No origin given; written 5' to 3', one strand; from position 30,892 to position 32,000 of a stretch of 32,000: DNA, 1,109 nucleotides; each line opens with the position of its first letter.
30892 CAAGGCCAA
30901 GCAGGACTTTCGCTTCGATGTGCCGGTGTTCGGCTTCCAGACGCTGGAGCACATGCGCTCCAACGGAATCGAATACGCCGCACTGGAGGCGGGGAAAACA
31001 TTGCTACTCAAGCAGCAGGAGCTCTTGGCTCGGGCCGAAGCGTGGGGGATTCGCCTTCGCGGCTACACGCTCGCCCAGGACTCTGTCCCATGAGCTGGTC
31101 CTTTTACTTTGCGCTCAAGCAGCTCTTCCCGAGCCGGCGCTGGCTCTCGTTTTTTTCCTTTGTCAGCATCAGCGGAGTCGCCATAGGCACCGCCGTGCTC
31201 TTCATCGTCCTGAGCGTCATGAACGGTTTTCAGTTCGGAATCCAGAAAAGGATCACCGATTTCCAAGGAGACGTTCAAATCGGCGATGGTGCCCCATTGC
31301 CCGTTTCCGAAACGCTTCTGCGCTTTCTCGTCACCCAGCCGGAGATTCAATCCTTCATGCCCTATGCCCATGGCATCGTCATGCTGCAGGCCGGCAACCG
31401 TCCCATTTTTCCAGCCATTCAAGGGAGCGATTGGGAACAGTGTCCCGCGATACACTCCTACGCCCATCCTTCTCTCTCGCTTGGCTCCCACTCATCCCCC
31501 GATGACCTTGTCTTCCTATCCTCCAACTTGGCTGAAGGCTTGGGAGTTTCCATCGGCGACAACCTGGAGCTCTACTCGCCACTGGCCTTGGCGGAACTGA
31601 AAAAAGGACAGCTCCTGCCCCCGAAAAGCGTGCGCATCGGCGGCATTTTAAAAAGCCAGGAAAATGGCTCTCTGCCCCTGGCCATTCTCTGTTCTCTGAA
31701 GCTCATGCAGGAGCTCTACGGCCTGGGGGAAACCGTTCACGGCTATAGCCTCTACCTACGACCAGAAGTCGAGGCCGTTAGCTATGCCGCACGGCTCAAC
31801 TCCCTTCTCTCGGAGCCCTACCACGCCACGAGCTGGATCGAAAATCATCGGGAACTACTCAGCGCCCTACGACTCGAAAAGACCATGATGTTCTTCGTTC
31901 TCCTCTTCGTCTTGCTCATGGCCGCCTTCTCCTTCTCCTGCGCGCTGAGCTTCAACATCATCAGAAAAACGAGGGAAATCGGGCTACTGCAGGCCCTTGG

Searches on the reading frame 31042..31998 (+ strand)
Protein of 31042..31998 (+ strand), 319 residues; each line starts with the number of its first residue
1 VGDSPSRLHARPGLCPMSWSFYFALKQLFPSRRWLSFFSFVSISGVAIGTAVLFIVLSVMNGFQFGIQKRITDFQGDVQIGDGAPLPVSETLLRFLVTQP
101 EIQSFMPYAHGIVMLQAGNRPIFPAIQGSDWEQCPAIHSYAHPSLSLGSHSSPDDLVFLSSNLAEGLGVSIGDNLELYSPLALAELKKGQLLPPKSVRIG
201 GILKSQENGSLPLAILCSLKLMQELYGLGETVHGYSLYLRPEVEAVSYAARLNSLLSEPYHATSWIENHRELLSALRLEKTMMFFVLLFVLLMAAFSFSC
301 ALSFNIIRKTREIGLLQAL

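Call 63: search_protein_families(library=pfam, proteins=[window:31042-31998:+], max_evalue=0.01)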
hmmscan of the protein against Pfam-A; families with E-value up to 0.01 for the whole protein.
window:31042-31998:+ (319 aa): 1 family
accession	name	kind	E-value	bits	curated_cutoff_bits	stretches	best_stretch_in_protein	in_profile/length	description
PF12704.14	MacB_PCD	-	3.4e-11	44.2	27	1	39-251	1-203/207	MacB-like periplasmic core domain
